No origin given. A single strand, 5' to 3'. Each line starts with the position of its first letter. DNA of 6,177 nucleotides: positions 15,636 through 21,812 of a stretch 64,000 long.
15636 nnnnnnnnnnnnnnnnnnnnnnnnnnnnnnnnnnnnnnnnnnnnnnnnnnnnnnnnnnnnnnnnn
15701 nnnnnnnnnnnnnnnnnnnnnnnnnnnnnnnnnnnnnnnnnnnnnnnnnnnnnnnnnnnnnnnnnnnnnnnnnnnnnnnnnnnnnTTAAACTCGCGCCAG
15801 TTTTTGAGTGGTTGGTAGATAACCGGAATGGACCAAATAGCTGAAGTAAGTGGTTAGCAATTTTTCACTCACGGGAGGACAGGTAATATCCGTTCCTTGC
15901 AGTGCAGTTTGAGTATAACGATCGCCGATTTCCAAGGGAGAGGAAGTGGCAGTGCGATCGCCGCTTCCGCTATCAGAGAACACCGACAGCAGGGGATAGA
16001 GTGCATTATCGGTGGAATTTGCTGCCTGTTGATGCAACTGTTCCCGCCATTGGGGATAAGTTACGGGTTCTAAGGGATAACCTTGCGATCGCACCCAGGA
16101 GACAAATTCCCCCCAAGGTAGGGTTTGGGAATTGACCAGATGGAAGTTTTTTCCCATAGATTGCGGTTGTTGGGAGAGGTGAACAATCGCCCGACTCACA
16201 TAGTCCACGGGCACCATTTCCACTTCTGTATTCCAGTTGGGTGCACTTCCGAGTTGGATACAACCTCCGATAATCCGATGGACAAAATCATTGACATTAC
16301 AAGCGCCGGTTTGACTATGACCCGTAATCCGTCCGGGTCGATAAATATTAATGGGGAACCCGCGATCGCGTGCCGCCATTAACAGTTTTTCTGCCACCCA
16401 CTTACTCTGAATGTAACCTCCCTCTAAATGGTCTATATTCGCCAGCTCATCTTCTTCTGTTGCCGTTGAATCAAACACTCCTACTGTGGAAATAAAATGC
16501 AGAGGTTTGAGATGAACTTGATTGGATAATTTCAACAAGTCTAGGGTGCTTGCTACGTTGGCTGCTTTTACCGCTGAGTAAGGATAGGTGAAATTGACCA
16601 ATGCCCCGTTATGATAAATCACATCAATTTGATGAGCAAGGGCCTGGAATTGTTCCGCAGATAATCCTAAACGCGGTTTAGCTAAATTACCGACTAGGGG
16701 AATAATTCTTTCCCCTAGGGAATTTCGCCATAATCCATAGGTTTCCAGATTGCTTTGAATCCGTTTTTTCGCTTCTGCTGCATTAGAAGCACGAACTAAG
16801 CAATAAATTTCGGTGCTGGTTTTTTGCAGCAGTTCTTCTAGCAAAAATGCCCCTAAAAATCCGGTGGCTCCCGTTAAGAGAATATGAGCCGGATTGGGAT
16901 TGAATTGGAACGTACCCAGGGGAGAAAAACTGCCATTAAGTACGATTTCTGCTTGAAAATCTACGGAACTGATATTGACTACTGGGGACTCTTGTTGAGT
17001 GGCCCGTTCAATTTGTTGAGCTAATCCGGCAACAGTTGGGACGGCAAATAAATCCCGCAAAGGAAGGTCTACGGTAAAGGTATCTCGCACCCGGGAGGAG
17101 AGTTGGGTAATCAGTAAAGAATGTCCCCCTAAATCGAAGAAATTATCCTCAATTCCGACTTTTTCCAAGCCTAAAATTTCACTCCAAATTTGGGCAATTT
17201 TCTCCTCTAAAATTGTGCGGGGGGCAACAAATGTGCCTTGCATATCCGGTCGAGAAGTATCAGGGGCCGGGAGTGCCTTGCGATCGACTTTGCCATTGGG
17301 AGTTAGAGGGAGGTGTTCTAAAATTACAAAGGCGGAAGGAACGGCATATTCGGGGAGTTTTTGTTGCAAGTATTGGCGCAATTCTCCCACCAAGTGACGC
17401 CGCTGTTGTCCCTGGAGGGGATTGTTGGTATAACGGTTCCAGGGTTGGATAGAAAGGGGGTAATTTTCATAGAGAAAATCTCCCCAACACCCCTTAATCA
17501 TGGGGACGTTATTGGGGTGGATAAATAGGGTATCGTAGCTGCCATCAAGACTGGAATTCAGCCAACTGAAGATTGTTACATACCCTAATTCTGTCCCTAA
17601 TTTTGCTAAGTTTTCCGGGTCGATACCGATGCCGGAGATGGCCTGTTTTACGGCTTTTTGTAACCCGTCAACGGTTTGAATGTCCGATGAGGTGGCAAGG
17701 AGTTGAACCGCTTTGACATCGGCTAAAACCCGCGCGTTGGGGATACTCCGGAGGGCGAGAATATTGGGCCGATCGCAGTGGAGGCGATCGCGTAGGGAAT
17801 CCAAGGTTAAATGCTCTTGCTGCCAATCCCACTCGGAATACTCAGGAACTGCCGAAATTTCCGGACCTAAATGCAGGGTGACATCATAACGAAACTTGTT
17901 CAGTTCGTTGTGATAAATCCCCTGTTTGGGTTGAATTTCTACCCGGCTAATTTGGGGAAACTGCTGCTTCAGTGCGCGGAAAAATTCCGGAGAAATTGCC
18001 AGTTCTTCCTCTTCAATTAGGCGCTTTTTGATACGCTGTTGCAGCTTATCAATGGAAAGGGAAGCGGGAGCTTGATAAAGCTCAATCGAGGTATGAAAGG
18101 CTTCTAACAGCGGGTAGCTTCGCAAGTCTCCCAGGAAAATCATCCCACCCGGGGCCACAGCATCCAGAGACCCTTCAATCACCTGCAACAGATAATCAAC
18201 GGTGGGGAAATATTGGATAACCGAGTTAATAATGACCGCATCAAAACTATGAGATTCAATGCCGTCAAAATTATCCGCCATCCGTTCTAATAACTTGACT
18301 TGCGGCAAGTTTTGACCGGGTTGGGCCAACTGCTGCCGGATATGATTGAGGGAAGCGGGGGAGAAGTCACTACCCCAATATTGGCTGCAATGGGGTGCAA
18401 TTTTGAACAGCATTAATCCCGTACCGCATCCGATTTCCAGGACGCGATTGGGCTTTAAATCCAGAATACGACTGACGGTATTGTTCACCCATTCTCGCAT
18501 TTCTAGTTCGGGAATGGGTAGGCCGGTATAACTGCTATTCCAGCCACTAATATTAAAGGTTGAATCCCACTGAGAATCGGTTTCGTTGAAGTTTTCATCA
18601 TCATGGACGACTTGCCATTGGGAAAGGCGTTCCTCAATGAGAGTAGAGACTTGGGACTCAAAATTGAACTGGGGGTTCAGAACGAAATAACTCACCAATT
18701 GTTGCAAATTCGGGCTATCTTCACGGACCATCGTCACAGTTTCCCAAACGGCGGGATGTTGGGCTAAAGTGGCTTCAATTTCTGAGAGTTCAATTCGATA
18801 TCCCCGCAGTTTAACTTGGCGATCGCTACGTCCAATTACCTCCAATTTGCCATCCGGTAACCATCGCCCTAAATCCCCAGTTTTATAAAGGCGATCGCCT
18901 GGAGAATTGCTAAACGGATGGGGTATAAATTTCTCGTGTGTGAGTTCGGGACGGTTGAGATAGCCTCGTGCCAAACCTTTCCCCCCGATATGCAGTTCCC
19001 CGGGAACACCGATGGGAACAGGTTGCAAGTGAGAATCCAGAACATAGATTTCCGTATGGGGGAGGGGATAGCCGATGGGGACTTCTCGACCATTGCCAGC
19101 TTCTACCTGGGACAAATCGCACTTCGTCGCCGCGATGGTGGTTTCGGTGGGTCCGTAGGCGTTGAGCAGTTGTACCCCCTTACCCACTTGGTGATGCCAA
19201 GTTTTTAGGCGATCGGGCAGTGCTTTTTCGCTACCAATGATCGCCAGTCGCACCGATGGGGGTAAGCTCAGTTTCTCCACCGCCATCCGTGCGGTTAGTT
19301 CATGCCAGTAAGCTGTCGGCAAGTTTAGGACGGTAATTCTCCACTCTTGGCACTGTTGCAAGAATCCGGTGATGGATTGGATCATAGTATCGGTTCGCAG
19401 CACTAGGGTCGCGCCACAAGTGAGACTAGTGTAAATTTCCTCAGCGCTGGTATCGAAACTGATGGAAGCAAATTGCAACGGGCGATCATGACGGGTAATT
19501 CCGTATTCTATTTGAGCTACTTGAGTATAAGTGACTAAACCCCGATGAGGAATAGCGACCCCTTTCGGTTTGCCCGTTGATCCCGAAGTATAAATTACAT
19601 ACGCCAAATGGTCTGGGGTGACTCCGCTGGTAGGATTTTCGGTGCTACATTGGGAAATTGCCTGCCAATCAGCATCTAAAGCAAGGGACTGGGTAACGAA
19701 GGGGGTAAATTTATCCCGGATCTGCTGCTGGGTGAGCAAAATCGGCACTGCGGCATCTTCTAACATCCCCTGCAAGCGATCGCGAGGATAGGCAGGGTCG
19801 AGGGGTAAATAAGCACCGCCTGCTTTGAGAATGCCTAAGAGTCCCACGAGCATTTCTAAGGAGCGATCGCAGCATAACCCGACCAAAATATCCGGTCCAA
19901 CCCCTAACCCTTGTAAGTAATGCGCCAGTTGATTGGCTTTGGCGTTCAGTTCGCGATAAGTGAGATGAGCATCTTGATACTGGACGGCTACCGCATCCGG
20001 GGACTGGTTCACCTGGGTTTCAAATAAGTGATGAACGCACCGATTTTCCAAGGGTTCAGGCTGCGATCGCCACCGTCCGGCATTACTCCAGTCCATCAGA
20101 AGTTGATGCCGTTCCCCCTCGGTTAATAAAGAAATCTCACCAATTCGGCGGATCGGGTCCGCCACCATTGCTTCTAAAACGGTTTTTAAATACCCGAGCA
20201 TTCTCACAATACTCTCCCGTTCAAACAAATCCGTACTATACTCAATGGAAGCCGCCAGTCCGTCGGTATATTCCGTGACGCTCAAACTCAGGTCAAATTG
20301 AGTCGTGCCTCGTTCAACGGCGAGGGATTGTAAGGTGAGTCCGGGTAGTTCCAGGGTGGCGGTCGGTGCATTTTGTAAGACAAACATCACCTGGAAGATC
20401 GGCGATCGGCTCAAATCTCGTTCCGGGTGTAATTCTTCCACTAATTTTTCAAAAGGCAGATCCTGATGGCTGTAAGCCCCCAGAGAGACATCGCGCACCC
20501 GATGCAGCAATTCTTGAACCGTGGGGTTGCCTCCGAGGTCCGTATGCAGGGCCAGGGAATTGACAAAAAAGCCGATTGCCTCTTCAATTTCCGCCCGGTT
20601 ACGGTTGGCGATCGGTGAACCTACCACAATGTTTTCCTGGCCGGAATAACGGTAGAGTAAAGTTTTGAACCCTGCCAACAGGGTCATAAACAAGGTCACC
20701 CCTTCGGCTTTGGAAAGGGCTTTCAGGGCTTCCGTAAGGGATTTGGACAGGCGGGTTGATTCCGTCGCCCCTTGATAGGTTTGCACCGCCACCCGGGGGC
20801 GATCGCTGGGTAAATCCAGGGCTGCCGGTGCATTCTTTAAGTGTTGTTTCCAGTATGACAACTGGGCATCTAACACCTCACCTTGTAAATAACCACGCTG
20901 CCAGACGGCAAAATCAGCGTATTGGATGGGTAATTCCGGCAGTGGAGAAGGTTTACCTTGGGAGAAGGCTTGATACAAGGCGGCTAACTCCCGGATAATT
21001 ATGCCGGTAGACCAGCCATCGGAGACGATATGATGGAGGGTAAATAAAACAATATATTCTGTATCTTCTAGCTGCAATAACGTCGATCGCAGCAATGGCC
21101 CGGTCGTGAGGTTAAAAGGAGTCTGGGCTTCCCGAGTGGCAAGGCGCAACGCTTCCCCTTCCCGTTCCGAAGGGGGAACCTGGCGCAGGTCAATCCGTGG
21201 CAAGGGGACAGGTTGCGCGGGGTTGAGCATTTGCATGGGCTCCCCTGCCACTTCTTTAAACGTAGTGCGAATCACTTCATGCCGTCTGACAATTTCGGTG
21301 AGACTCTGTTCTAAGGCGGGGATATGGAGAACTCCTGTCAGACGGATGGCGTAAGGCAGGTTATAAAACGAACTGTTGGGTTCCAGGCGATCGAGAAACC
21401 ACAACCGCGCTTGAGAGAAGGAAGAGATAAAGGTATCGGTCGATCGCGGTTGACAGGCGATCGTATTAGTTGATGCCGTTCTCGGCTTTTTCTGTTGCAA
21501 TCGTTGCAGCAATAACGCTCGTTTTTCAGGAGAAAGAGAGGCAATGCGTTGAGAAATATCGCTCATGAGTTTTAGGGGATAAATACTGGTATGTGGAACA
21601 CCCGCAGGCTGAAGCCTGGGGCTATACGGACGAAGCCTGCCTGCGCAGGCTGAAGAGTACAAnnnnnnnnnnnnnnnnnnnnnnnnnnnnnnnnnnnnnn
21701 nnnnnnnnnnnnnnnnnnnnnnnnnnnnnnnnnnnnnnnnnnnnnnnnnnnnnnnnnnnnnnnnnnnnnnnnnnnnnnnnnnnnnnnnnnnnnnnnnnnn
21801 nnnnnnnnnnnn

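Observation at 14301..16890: Terminal thioester reductase domain immediately followed by a class-III aminotransferase: predicted aldehyde release and transamination to an amine terminus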

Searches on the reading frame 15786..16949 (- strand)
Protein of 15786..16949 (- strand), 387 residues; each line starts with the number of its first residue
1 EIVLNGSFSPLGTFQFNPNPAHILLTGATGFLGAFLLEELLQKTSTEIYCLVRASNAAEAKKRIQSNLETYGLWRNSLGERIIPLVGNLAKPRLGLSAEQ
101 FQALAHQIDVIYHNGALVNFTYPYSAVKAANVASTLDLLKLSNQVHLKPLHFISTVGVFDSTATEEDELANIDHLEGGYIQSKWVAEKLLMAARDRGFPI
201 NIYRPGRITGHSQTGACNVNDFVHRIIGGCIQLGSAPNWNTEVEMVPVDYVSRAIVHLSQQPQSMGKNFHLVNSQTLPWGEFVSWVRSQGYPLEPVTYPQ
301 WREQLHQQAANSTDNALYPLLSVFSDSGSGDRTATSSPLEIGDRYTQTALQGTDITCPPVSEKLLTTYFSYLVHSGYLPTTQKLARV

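Call 79: search_solved_structures(query=window:15786-16949:-, max_evalue=1e-15, show_alignments=1)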
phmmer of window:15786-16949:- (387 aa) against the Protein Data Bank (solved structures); distinct sequences matched with E-value up to 1e-15: 10.
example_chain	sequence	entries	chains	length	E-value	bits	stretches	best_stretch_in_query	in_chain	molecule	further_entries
4u7w_A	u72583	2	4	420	3.1e-104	352.2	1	23-379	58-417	MxaA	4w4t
8v1x_A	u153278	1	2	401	1.8e-84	287.2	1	19-380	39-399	Type I polyketide synthase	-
5msc_A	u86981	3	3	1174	2.9e-36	128.4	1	17-371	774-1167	Carboxylic acid reductase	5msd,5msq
5mso_A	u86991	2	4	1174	1.1e-31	113.4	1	21-372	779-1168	Carboxylic acid reductase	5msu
4dqv_A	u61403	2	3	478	2.8e-30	108.8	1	18-307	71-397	PROBABLE PEPTIDE SYNTHETASE NRP (PEPTIDE SYNTHASE) | Peptide synthetase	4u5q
5msp_A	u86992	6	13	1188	2.5e-27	99.1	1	22-328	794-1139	Thioester reductase domain-containing protein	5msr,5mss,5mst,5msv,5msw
9x29_A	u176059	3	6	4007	1.9e-25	92.9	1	20-303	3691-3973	PKS-NRPS hybrid synthetase psoA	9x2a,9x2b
9x2c_A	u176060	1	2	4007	8.5e-25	90.7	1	20-303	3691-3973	PKS-NRPS hybrid synthetase psoA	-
6vtj_A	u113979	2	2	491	8.7e-25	90.7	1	21-373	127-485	Non-ribosomal peptide synthetase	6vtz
6nki_A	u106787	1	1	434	1.4e-23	86.7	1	13-341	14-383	NRPS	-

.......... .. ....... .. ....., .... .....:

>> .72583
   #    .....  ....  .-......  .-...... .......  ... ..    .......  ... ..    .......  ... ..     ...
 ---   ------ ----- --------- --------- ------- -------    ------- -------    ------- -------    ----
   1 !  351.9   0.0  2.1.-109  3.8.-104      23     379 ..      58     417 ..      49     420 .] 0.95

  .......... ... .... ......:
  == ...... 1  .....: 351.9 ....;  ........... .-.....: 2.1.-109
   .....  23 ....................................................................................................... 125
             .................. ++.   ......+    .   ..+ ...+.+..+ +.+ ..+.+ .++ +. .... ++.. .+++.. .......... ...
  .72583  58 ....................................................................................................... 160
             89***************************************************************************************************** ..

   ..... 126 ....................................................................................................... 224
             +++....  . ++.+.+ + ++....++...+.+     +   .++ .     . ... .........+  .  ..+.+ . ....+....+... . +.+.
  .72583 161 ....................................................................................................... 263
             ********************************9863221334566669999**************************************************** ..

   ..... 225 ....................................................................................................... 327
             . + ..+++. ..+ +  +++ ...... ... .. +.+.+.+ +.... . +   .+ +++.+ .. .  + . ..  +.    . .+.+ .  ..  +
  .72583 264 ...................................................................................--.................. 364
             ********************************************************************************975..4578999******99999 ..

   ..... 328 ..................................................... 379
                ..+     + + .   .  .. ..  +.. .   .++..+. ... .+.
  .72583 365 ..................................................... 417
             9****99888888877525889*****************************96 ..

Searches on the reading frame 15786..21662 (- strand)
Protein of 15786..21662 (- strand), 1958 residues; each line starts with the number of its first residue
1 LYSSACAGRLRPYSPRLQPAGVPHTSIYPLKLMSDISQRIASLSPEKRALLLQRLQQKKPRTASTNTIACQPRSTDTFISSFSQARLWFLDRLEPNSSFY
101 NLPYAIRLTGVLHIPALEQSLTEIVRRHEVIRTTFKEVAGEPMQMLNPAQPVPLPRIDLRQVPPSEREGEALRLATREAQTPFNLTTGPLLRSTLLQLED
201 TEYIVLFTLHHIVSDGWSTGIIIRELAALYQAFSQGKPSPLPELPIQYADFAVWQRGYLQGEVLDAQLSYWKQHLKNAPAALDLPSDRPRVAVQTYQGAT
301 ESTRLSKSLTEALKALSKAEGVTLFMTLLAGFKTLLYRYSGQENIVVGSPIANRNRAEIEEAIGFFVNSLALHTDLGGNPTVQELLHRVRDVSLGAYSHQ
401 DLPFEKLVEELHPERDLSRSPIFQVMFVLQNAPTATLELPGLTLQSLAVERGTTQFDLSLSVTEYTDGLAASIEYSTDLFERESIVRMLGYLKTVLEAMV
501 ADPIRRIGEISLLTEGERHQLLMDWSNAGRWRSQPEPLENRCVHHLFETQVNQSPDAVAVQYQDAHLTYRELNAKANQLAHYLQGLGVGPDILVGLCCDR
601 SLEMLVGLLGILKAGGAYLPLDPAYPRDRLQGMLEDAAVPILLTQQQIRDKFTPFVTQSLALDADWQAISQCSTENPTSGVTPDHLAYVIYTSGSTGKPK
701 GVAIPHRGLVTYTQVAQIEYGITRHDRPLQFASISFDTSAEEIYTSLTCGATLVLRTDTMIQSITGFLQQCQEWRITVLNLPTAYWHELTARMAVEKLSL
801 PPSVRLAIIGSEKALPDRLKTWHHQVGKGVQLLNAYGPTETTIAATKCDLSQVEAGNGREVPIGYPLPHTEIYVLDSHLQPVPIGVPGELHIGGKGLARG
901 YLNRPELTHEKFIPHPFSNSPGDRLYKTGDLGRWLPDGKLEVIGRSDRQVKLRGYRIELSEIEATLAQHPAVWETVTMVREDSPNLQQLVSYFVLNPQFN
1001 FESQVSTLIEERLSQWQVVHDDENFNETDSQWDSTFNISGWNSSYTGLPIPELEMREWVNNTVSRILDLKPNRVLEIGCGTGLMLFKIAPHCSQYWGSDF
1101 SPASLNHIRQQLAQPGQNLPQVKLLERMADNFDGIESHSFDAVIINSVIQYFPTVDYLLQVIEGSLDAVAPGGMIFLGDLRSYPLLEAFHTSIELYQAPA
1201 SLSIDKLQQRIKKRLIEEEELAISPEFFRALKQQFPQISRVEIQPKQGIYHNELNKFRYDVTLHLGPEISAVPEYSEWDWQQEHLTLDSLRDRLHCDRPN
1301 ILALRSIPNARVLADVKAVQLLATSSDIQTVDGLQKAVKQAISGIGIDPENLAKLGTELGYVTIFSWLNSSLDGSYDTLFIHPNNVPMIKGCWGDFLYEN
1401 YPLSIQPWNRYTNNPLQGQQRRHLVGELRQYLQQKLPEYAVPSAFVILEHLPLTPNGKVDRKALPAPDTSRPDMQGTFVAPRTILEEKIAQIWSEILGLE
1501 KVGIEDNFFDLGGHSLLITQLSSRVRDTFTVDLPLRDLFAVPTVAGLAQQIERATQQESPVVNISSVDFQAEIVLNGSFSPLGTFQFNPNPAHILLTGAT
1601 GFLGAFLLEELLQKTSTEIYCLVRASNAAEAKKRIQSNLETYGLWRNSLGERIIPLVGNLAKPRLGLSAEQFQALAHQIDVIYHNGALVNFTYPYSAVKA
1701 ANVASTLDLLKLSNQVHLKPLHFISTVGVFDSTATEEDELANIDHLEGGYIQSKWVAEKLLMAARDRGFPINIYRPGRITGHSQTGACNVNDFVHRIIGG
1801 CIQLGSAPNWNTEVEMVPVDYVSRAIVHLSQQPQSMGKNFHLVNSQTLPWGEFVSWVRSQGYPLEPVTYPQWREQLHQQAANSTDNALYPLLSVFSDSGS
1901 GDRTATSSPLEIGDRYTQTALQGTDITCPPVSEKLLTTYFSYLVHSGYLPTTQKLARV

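Call 6: search_protein_families(library=pfam, proteins=[window:15786-21662:-])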
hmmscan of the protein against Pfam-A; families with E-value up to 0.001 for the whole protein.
window:15786-21662:- (1958 aa): 12 families
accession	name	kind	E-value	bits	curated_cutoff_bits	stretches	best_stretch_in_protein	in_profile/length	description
PF00668.25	Condensation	-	1.7e-118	396.7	30.6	1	77-522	4-456/456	Condensation domain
PF00501.34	AMP-binding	-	9.7e-85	285.1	29.9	1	547-902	1-384/384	AMP-binding enzyme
PF07993.18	NAD_binding_4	-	1.5e-72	244.3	20.1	1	1596-1826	1-258/258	Male sterility protein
PF08242.18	Methyltransf_12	-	1.4e-17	64.7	30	1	1075-1175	1-98/98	Methyltransferase domain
PF00550.31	PP-binding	-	5.2e-17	62.3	20.8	1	1487-1550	1-66/67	Phosphopantetheine attachment site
PF01370.27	Epimerase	-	2e-15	57.3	20.9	1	1594-1835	1-230/240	NAD dependent epimerase/dehydratase family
PF13649.12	Methyltransf_25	-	1.3e-12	48.7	27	1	1074-1173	1-97/97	Methyltransferase domain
PF08241.18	Methyltransf_11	-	3.6e-11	44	21.2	1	1075-1176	1-94/95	Methyltransferase domain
PF13193.12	AMP-binding_C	-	1.2e-08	36.1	24.5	1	1422-1458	41-76/76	AMP-binding enzyme C-terminal domain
PF13489.12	Methyltransf_23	-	1.4e-08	35.1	27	1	1062-1182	12-121/164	Methyltransferase domain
PF13847.12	Methyltransf_31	-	7.1e-08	32.7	27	1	1072-1197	5-130/145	Methyltransferase domain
PF01209.24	Ubie_methyltran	-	0.00044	20.1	20.1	1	1056-1196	33-169/233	ubiE/COQ5 methyltransferase family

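Call 20: search_protein_families(library=ncbifam, proteins=[window:15786-21662:-], max_evalue=0.00001)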
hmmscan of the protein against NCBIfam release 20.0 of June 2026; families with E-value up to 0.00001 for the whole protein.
window:15786-21662:- (1958 aa): 109 families (the best 25 are shown)
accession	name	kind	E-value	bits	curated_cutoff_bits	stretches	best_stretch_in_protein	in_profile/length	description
NF004282.0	PRK05691.1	subfamily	3.3e-294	979.3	4090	2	58-1002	1710-2645/4334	non-ribosomal peptide synthase/polyketide synthase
NF038078.1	NRPS_MxcG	equivalog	4.7e-272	905.6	2300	2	81-978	8-893/1442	myxochelin non-ribosomal peptide synthetase MxcG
NF047350.1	aureusi_NRPS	equivalog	1.2e-235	785.2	2500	4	534-1016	406-866/2373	aureusimine non-ribosomal peptide synthetase AusA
TIGR03443.1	alpha_am_amid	equivalog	1.7e-199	665.2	1030.1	2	1421-1954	779-1361/1390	L-aminoadipate-semialdehyde dehydrogenase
NF041803.1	NRPS_SolG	exception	8.7e-167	556.7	2200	2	122-1017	156-1035/1163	solanimycin non-ribosomal peptide synthetase SolG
TIGR01733.1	AA-adenyl-dom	subfamily_domain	1.4e-136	455.5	317.4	1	568-976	1-408/409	amino acid adenylation domain-containing protein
NF007605.2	PRK10252.1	equivalog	3.8e-124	415.6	2400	2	83-978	9-887/1292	enterobactin non-ribosomal peptide synthetase EntF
TIGR01746.1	Thioester-redct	subfamily_domain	3.8e-113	378.5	213.35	1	1593-1949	1-371/371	thioester reductase domain-containing protein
NF003417.0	PRK04813.1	subfamily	3.9e-85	286.3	476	2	548-1015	10-469/505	D-alanine--poly(phosphoribitol) ligase subunit DltA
TIGR01734.1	D-ala-DACP-lig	equivalog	7.1e-79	265.7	559.85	2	548-1014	7-467/504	D-alanine--poly(phosphoribitol) ligase subunit DltA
NF041592.1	carboxyl_red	equivalog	3e-59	200.7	1300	2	1495-1947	652-1158/1160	carboxylic acid reductase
TIGR03098.1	ligase_PEP_1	hypoth_equivalog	1e-56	192.5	592.35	1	543-995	2-466/517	acyl-CoA ligase (AMP-forming), exosortase A system-associated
NF004837.0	PRK06187.1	subfamily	5.9e-56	189.8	476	1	543-1019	10-496/531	long-chain-fatty-acid--CoA ligase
NF052269.1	Staph_lig_FadD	equivalog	6.9e-49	166.5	650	1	552-1018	13-466/499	long-chain-fatty-acid--CoA ligase FadD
NF004822.0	PRK06178.1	equivalog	3.5e-47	161.3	782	2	667-1003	196-525/571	acyl-CoA synthetase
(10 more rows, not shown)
